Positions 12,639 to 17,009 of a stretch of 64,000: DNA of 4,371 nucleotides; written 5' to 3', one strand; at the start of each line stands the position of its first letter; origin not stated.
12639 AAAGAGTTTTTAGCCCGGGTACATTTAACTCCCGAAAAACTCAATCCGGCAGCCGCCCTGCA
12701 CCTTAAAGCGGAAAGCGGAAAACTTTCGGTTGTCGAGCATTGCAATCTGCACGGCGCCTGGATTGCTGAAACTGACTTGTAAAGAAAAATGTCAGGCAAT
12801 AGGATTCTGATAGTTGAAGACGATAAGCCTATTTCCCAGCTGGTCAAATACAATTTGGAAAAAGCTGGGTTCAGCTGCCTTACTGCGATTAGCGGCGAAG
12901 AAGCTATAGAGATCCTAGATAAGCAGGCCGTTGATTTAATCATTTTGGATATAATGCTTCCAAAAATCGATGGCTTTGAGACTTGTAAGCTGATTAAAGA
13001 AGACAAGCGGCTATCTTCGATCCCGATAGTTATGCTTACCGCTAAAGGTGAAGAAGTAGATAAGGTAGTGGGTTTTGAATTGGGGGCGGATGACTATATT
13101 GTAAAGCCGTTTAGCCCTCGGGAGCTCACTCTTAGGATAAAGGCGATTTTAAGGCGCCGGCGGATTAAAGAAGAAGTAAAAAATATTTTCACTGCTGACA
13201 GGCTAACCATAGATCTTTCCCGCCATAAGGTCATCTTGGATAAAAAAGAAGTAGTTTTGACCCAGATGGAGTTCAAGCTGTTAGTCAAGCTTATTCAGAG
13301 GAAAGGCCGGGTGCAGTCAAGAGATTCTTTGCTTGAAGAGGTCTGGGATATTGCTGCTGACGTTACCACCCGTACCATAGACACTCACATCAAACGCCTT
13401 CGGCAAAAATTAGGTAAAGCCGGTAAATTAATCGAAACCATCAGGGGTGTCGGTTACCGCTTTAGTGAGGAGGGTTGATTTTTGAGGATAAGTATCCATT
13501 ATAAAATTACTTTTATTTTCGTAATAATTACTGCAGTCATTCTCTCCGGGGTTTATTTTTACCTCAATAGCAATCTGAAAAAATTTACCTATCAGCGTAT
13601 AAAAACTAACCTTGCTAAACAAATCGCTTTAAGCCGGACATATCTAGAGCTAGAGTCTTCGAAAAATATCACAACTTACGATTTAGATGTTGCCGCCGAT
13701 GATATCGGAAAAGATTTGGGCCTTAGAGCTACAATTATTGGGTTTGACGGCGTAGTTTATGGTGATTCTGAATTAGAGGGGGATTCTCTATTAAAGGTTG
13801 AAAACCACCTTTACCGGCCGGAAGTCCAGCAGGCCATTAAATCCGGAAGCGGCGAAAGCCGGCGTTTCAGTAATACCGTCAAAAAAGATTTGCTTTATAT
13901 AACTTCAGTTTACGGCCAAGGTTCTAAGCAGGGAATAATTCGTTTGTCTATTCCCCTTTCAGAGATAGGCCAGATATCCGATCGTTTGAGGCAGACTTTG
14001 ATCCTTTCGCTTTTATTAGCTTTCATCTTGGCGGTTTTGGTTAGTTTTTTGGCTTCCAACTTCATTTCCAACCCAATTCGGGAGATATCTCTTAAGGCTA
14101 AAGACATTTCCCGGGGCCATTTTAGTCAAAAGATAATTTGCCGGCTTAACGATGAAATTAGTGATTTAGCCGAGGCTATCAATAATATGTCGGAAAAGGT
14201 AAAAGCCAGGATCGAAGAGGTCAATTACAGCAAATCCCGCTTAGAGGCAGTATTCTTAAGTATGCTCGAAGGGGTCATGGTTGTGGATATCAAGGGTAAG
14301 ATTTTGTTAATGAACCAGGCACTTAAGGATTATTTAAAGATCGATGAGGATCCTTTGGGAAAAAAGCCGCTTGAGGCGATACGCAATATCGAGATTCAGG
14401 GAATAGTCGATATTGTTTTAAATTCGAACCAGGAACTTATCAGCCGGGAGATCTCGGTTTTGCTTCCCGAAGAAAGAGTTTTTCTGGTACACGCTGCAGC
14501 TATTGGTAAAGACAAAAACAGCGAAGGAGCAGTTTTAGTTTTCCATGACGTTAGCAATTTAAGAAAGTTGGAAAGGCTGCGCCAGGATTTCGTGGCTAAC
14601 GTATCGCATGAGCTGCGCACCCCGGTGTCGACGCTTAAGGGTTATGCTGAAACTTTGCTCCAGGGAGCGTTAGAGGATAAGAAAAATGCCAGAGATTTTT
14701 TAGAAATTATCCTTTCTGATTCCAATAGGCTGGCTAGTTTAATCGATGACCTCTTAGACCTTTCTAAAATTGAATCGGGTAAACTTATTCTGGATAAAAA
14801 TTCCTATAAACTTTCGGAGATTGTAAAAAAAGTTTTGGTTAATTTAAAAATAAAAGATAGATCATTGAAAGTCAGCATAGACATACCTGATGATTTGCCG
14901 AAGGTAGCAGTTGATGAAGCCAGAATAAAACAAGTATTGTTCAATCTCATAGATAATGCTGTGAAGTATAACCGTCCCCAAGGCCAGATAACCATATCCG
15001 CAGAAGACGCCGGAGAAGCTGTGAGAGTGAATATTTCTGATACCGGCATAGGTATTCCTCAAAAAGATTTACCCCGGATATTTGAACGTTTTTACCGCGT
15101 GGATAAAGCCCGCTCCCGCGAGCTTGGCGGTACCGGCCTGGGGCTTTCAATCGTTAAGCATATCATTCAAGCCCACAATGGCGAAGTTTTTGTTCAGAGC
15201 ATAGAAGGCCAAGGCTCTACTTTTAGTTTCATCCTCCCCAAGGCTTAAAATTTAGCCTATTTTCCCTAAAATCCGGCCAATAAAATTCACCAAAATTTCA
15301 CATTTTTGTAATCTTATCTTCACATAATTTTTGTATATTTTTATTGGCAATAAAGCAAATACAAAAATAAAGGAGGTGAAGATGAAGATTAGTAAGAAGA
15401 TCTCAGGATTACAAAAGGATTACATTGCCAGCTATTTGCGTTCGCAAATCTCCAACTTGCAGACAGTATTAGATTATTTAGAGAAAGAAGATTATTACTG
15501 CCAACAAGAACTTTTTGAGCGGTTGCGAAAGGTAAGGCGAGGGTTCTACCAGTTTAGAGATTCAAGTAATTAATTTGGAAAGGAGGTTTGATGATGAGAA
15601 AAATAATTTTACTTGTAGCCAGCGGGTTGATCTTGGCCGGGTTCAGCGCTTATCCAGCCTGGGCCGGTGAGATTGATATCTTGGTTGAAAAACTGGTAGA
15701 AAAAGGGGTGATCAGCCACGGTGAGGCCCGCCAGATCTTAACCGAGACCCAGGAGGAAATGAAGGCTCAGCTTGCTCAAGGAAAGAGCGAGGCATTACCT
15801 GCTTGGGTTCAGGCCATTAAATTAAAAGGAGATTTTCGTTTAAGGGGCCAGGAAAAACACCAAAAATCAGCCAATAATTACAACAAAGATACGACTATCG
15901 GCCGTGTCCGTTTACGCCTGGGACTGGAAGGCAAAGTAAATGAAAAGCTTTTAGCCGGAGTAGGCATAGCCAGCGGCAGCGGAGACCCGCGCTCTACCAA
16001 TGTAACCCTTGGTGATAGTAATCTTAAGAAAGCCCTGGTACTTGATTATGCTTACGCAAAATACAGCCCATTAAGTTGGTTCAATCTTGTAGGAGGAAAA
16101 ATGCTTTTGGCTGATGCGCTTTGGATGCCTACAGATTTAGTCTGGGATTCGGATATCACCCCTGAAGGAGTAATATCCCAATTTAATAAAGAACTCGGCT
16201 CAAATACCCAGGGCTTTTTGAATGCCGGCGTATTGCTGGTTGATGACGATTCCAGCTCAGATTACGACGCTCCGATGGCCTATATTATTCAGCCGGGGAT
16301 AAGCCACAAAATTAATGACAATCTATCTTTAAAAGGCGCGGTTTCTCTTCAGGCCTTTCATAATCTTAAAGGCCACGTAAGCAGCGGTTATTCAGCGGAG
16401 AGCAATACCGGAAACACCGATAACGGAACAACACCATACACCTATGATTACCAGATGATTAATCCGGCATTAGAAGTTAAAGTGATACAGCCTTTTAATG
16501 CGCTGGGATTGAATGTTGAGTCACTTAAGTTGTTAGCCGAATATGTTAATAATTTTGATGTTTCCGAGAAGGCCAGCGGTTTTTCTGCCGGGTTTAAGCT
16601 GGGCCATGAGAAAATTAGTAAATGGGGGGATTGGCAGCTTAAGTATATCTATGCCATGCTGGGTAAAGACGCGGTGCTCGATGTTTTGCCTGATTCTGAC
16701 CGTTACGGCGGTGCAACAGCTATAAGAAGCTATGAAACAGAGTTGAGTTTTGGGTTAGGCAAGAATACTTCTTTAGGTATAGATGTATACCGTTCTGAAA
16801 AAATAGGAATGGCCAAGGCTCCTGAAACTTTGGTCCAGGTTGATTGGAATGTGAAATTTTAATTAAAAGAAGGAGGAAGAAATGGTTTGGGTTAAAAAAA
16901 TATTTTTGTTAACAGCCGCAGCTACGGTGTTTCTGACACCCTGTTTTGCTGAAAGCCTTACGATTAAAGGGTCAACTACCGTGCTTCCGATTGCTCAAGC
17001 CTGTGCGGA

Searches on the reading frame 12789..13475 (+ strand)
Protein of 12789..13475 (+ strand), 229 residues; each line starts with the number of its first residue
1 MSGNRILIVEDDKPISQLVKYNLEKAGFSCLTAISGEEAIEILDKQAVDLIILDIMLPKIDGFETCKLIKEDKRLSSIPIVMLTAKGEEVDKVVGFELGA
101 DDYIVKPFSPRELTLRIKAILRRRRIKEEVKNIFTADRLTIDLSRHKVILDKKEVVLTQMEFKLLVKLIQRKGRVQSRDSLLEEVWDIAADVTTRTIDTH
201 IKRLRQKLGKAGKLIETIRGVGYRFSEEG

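Call 27: search_protein_families(library=ncbifam, proteins=[window:12789-13475:+], max_evalue=0.001)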
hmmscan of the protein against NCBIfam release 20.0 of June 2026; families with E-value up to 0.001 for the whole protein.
window:12789-13475:+ (229 aa): 102 families (the best 25 are shown)
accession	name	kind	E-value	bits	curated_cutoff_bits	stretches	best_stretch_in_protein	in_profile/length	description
TIGR02154.1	PhoB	equivalog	6.1e-73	244.9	296.2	1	4-226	3-226/226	phosphate regulon transcriptional regulator PhoB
NF053854.1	RespRegPhoBBctds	equivalog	8.8e-68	228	270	1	6-225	1-224/225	two-component system response regulator PhoB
NF008296.0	PRK11083.1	equivalog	2.1e-66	223.6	273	1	3-226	3-226/228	two-component system response regulator CreB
NF045944.1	ResRegRpaBCyano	equivalog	3.1e-63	213.2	330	1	7-225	1-227/229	response regulator transcription factor RpaB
NF040689.1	MtrAB_MtrA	equivalog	1.7e-61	207.4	300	1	6-224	1-217/219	MtrAB system response regulator MtrA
NF007982.1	PRK10710.1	equivalog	3.1e-59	200.4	380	1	4-226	8-228/235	envelope stress response regulator BaeR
NF033117.2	vanR_ACDEGLN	exception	3.1e-59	200.3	350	1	6-224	1-224/226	VanR-ABDEGLN family response regulator transcription factor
NF040534.1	resp_reg_YycF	equivalog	7.1e-58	195.6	340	1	5-226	2-228/231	response regulator YycF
NF041733.1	resp_reg_CseB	equivalog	2.5e-57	193.9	350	1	5-226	2-227/228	two-component system response regulator CseB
NF007546.0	PRK10161.1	equivalog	4e-56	190.1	471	1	4-226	3-226/229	phosphate response regulator transcription factor PhoB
TIGR01387.1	cztR_silR_copR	subfamily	2.2e-52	177.9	279.2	1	6-224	1-217/218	heavy metal response regulator transcription factor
NF008199.0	PRK10955.1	equivalog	4.9e-51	173.9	341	1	4-224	2-227/232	envelope stress response regulator transcription factor CpxR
NF033120.0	vanR_FM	exception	1e-49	169.2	460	1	5-226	5-230/231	vancomycin resistance response regulator transcription factor, VanR-F/VanR-M family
NF007005.1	PRK09468.1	equivalog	6.9e-49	166.4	331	1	3-227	3-233/237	osmolarity response regulator transcription factor OmpR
NF000403.1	vanR-C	exception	9.2e-49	166.1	480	1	4-224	3-228/231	vancomycin resistance response regulator transcription factor VanR-C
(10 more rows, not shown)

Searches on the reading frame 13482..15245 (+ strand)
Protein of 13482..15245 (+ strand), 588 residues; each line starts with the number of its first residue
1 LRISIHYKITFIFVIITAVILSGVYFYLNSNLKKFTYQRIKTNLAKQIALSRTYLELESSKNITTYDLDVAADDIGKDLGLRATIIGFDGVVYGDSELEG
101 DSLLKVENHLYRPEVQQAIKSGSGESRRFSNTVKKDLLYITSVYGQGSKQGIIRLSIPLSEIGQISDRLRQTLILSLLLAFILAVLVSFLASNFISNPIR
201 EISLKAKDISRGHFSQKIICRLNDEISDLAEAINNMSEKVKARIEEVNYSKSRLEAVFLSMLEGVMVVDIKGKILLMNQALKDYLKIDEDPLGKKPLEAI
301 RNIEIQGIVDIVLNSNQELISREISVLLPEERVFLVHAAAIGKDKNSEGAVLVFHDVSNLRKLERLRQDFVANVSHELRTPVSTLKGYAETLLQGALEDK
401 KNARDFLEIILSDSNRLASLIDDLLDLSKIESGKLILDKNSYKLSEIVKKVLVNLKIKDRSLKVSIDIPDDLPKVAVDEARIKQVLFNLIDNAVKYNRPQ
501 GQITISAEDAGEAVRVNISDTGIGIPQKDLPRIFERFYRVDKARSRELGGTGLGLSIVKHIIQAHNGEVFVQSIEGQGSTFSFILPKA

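Call 27: search_protein_families(library=ncbifam, proteins=[window:13482-15245:+], max_evalue=0.001)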
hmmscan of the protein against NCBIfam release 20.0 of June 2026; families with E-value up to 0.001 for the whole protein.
window:13482-15245:+ (588 aa): 90 families (the best 25 are shown)
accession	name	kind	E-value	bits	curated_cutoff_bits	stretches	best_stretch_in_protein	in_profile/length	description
NF046044.1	PnpS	equivalog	5.1e-128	427.4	400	1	198-586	1-390/390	two-component system histidine kinase PnpS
NF033092.0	HK_WalK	equivalog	1.2e-124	417.1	725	1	4-586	4-593/594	cell wall metabolism sensor histidine kinase WalK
TIGR02966.1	phoR_proteo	equivalog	6.6e-92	308.1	334.2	1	250-585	4-333/333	phosphate regulon sensor histidine kinase PhoR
NF033093.1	HK_VicK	exception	1.5e-77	261.2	680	1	171-586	13-434/448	cell wall metabolism sensor histidine kinase VicK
NF053855.1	HisKinPhoRBctds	equivalog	3.6e-74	250.2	500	1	7-587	9-583/583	two-component system sensor histidine kinase PhoR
NF045911.1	TCSHisKinNblS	equivalog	1.4e-66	225.2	1000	1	146-585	155-618/621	two-component system sensor histidine kinase NblS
NF040691.1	MtrAB_MtrB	equivalog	6.5e-66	223.4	450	2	355-587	259-492/507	MtrAB system histidine kinase MtrB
NF008468.0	PRK11360.1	equivalog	1.3e-64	218.6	646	1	147-586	172-607/616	two-component system sensor histidine kinase AtoS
TIGR01386.1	cztS_silS_copS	subfamily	5.8e-61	206.8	292.55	2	368-585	242-456/457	heavy metal sensor histidine kinase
NF047874.1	MASE3_PAS_HK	subfamily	6.9e-58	196.9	560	1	218-587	231-625/655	MASE3 domain-containing sensor histidine kinase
NF041735.1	hist_kin_RppB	equivalog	1.4e-56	192.2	400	1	367-586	216-438/438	two-component system sensor histidine kinase RppB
NF041210.1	his_kin_PieS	equivalog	1.9e-56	192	850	2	358-587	241-470/474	two component system sensor histidine kinase PieS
NF008318.0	PRK11107.1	equivalog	9.5e-56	189.4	890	1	364-585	290-516/920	two-component sensor histidine kinase BarA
NF008235.0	PRK11006.1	equivalog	3.6e-55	187.6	390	1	228-587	74-423/431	phosphate regulon sensor histidine kinase PhoR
NF012163.2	BaeS_SmeS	equivalog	6.7e-54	183.5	500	2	358-571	231-442/457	sensor histidine kinase efflux regulator BaeS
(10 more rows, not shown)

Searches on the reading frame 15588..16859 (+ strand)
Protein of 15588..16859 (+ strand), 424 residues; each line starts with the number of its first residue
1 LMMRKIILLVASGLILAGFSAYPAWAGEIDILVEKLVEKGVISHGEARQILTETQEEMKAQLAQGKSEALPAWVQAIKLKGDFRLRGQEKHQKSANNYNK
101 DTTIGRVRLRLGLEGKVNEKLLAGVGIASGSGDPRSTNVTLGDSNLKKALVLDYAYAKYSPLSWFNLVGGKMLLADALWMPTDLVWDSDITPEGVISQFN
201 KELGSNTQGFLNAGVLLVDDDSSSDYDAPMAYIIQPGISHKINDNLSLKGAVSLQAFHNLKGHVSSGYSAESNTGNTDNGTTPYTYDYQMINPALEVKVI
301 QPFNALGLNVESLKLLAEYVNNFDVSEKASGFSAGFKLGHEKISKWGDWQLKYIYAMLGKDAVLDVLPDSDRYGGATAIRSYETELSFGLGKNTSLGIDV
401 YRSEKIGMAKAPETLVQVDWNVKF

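Call 25: search_protein_families(library=pfam, proteins=[window:15588-16859:+], max_evalue=0.001)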
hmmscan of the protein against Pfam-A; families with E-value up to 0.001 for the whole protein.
window:15588-16859:+ (424 aa): 1 family
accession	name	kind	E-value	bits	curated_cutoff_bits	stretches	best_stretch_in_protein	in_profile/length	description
PF16930.11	Porin_5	-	2.2e-46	159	22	3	96-279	153-349/535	Putative porin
